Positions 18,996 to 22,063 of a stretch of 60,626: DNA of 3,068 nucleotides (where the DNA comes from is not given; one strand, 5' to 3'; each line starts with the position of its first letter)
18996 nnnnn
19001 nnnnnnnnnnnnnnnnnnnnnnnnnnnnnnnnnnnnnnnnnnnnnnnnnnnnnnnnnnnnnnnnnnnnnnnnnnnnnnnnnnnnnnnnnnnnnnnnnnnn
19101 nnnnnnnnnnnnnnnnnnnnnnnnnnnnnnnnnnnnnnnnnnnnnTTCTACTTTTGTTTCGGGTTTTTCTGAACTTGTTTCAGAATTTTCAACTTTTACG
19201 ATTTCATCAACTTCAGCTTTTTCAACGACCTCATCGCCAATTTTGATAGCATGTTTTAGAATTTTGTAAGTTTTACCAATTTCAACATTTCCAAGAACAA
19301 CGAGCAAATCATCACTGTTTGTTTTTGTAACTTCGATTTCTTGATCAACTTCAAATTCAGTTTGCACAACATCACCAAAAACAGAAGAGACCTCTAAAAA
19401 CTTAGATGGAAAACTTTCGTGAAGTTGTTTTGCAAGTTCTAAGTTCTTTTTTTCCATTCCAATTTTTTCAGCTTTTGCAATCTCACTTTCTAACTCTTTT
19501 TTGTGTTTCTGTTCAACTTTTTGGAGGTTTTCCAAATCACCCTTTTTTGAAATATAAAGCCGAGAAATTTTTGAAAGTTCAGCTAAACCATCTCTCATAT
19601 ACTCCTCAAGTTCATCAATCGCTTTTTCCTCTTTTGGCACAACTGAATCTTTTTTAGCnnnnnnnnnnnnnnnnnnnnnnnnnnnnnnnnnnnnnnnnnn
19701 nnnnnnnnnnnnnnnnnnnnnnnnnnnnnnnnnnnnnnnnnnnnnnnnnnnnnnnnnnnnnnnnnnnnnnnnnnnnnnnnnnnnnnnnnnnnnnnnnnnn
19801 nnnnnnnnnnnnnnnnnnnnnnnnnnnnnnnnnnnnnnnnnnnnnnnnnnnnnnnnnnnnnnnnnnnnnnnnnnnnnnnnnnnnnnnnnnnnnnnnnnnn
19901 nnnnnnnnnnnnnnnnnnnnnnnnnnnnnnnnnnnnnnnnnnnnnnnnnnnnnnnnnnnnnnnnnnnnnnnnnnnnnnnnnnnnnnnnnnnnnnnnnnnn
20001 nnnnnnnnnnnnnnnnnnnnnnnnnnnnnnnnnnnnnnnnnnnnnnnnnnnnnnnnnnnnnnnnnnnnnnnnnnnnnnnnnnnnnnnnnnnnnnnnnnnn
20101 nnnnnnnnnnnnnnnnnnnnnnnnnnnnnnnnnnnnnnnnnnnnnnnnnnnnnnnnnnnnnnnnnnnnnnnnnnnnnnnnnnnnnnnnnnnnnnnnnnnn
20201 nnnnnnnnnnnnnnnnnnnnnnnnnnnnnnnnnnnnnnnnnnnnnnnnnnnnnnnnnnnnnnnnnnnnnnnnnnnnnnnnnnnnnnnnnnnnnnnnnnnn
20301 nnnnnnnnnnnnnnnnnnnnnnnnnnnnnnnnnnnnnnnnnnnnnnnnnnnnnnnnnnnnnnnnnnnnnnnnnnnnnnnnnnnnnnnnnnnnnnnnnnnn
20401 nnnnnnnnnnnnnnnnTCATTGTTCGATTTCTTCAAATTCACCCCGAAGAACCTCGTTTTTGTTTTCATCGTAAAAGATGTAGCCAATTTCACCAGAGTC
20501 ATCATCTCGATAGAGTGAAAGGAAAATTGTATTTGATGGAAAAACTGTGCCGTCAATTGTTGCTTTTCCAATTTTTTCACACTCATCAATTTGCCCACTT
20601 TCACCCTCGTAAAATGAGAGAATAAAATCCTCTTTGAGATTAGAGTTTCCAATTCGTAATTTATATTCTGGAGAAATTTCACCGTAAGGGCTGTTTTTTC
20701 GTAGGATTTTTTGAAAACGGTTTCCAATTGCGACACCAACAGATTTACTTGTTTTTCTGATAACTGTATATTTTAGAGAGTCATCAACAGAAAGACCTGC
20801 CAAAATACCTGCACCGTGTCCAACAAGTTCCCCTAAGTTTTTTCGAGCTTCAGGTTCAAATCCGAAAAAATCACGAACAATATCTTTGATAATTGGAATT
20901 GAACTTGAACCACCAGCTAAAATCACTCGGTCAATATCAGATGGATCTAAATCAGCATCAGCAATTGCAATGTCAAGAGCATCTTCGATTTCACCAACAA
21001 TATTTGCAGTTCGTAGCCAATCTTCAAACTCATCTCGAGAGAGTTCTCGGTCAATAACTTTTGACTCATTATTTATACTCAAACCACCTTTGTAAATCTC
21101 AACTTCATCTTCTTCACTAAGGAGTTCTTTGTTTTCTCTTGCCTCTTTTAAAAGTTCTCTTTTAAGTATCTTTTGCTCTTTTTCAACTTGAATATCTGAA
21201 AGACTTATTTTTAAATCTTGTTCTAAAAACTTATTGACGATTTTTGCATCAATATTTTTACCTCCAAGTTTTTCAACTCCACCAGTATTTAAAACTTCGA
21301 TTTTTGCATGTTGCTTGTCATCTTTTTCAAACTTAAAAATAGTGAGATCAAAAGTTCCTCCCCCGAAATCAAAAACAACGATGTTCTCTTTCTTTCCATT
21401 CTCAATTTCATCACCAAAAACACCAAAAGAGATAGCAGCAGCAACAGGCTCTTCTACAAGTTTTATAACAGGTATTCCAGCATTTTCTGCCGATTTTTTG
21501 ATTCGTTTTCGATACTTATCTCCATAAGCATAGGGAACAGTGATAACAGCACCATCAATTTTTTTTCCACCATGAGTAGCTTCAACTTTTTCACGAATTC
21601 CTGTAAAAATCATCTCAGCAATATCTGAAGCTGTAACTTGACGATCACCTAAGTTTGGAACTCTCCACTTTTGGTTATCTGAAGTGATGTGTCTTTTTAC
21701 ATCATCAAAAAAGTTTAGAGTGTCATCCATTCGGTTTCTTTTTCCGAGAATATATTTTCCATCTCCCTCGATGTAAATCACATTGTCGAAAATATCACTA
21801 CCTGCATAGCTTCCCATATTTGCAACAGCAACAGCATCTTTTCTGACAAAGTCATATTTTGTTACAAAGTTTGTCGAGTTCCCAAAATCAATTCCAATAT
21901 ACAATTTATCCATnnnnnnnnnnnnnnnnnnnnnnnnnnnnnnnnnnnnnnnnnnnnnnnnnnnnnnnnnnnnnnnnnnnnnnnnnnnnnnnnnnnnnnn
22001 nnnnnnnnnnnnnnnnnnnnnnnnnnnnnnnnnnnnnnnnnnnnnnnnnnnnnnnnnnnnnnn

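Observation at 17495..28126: Seven-gene cluster with four paralogous Hsp70 ATPases plus PIN, vWA, GrpE-like and coiled-coil modules: candidate undescribed chaperone-based conflict system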

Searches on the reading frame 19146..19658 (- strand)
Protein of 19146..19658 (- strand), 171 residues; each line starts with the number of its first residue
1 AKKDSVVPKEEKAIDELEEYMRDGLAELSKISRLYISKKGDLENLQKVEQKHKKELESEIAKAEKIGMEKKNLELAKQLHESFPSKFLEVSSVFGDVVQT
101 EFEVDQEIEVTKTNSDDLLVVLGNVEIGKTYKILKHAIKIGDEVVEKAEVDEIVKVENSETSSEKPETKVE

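Call 59: predict_structure(alignment_id=A6)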
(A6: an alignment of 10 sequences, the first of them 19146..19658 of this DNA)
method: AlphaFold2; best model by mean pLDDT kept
length: 171 residues; sequences in the alignment: 10
mean_pLDDT: 80.4   pTM: 0.44
mean pLDDT of the five models: 80.4, 80.2, 79.5, 78.3, 74.8
residues with pLDDT >= 90: 48; 70-90: 99; 50-70: 6; < 50: 18
segments of 3 or more residues with pLDDT < 50: 156-171
pLDDT, mean of each block of 10 residues (from residue 1): 62 90 94 93 93 93 89 87 83 80 83 83 83 84 83 57 35 40
secondary structure, 60 per line:
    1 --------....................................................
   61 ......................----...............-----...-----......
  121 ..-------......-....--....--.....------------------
elements in order: H9-82 H87-97 E98-101 E107-109 H115-122 E130-135 E137-140 E143-146 E149-153
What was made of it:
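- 19107..20420 (-): G6: 437-aa K/E-rich coiled-coil protein with a GrpE-like C-terminal domain. The AF2 model of residues 255-425 has pLDDT 80 and shows a 74-residue helix, a short helix and a beta domain (call 59).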

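Call 63: fold_search(model_id=the predicted structure, library=pdb)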
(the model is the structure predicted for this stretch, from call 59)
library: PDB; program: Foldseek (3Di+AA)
matches with E <= 10: 46; with E <= 0.001: 0
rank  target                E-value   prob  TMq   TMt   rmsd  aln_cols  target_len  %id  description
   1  1dkg_A                4.6e-02  0.41  0.22  0.23  12.2       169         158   21  CRYSTAL STRUCTURE OF THE NUCLEOTIDE EXCHANGE FACTOR GRPE BOUND TO THE ATPASE DOMAIN OF THE MOLECULAR CHAPERONE DNAK (released 1997-08-20)
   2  1dkg_B                1.3e-01  0.47  0.25  0.28  11.5       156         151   18  CRYSTAL STRUCTURE OF THE NUCLEOTIDE EXCHANGE FACTOR GRPE BOUND TO THE ATPASE DOMAIN OF THE MOLECULAR CHAPERONE DNAK (released 1997-08-20)
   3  3a6m_B                1.6e-01  0.38  0.25  0.26  12.8       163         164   18  Crystal structure of GrpE from Thermus thermophilus HB8 (released 2010-01-12)
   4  8gb3_E                3.9e-01  0.20  0.24  0.28  12.6       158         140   12  Structure of the Mycobacterium tuberculosis Hsp70 protein DnaK bound to the nucleotide exchange factor GrpE (released 2024-01-31)
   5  3a6m_A                3.9e-01  0.20  0.22  0.22  12.1       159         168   19  Crystal structure of GrpE from Thermus thermophilus HB8 (released 2010-01-12)
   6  9bls_B                9.5e-01  0.18  0.26  0.27  13.5       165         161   15  Structure of the human mitochondrial Hsp70 (mortalin; R126W mutant) bound to nucleotide exchange factor GrpEL1 (WT) (released 2025-01-15)
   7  9blt_B                1.1e+00  0.12  0.22  0.23  12.7       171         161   18  Structure of the human mitochondrial Hsp70 (mortalin; R126W mutant) bound to nucleotide exchange factor GrpEL1 (Y173A  (released 2025-01-15)
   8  9blt_C                1.1e+00  0.12  0.23  0.24  10.9       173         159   17  Structure of the human mitochondrial Hsp70 (mortalin; R126W mutant) bound to nucleotide exchange factor GrpEL1 (Y173A  (released 2025-01-15)
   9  8r55_z                2.4e+00  0.06  0.12  0.14  14.3        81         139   11  Bacillus subtilis MutS2-collided disome complex (collided 70S) (released 2024-01-17)
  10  1x65_MODEL_1_A        3.6e+00  0.05  0.10  0.17  11.2        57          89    9  Solution structure of the third cold-shock domain of the human KIAA0885 protein (UNR PROTEIN) (released 2005-11-17)
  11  7d6p                  4.1e+00  0.05  0.16  0.14  10.3        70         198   18  X-ray structure of the intermolecular complex of Clostridium perfringens sortase C with the C-terminal cell wall sorting (released 2021-06-02)
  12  3cnv_C                4.3e+00  0.05  0.13  0.13   7.6        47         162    6  Crystal structure of the ligand-binding domain of a putative GntR-family transcriptional regulator from Bordetella bro (released 2008-04-29)
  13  1rm1_B                4.9e+00  0.02  0.13  0.19  13.4       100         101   11  Structure of a Yeast TFIIA/TBP/TATA-box DNA Complex (released 2005-07-26)
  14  7bu9_G                5.2e+00  0.03  0.13  0.11   9.9        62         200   14  Crystal Structure of Spindlin1-H3(K4me3-K9me2) complex (released 2020-10-14)
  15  2yun_MODEL_1_A        5.2e+00  0.01  0.09  0.17  13.3        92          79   13  Solution structure of the SH3 domain of human Nostrin (released 2007-10-09)
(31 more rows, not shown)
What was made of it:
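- Checked: The 'coiled-coil' protein has a GrpE-like C-terminus by fold (call 63).
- G6: the top 8 Foldseek hits are all GrpE (call 63).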

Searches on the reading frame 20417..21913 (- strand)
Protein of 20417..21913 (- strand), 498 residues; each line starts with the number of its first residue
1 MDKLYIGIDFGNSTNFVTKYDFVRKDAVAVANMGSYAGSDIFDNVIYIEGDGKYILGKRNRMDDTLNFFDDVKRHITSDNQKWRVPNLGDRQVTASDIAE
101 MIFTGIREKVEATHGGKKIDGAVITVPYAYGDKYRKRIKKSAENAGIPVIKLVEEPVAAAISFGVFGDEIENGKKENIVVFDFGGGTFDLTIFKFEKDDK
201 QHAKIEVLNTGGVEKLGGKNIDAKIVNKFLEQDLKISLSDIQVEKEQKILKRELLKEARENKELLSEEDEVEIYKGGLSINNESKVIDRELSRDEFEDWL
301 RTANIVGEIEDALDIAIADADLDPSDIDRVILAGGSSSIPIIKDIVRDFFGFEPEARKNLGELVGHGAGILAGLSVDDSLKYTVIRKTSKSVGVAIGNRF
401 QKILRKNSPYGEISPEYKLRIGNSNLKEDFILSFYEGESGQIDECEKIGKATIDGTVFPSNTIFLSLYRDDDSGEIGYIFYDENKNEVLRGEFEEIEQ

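Call 3: search_protein_families(library=pfam, proteins=[window:20417-21913:-], max_evalue=0.01)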
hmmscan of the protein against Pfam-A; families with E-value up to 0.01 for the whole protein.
window:20417-21913:- (498 aa): 2 families
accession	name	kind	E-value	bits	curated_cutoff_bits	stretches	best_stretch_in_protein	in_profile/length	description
PF00012.26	HSP70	-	3.9e-58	197.5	20.6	1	53-455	66-456/599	Hsp70 protein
PF06723.19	MreB_Mbl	-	5.9e-09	35.7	27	1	94-370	69-317/327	MreB/Mbl protein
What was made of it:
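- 20417..21913 (-): G5: lidless Hsp70 (498 aa). HSP70 E=3.9e-58 (call 3).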

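Call 4: search_protein_families(library=padloc, proteins=[window:20417-21913:-], max_evalue=0.01)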
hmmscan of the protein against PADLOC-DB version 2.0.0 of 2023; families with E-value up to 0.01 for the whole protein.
window:20417-21913:- (498 aa): 1 family
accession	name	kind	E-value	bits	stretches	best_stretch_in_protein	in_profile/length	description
PDLC04731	PDC-M61B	-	9.8e-09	32.4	1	150-347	326-513/588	-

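Call 5: search_protein_families(library=ncbifam, proteins=[window:20417-21913:-], max_evalue=0.01)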
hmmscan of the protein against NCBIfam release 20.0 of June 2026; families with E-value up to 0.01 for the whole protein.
window:20417-21913:- (498 aa): 14 families
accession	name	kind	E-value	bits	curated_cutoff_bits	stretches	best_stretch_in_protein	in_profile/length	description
NF001413.0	PRK00290.1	equivalog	1.1e-52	179.3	648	1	55-408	72-408/625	molecular chaperone DnaK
TIGR02350.1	prok_dnaK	equivalog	9.8e-52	176.1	822.55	1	71-407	84-406/596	molecular chaperone DnaK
TIGR01991.1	HscA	equivalog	9.5e-48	163.1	708.55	1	88-409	100-399/600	Fe-S protein assembly chaperone HscA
NF003520.0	PRK05183.1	subfamily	2.2e-45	155.2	620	1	81-378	113-385/621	Fe-S protein assembly chaperone HscA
NF009946.0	PRK13410.1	equivalog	9.2e-45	153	1019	1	77-408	95-411/669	molecular chaperone DnaK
NF009947.0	PRK13411.1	equivalog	4.6e-44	150.5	1002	1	88-408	103-411/662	molecular chaperone DnaK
NF002399.0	PRK01433.1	equivalog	6.7e-30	104.2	743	1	55-409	78-392/595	Fe-S protein assembly chaperone HscA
NF008673.0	PRK11678.1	equivalog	2.3e-10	39.9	331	2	97-230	128-264/450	molecular chaperone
TIGR02529.1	EutJ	subfamily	1.4e-07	31.2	152.1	1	103-194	46-126/239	ethanolamine utilization protein EutJ family protein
TIGR00904.1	mreB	subfamily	1.9e-07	30.5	365.75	1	118-196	98-170/334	MreB/Mrl family cell shape determining protein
NF010539.0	PRK13927.1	subfamily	7.1e-07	28.4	293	1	100-245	81-209/339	rod shape-determining protein MreB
NF011660.0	PRK15080.1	equivalog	2.9e-05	23.4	182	1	103-194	79-159/277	ethanolamine utilization protein EutJ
NF010540.1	PRK13929.1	exception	8.6e-05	21.8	515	1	105-196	83-170/334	rod-share determining protein MreBH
TIGR01174.1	ftsA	equivalog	0.0014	17.8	175.85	0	135-195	160-215/371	cell division protein FtsA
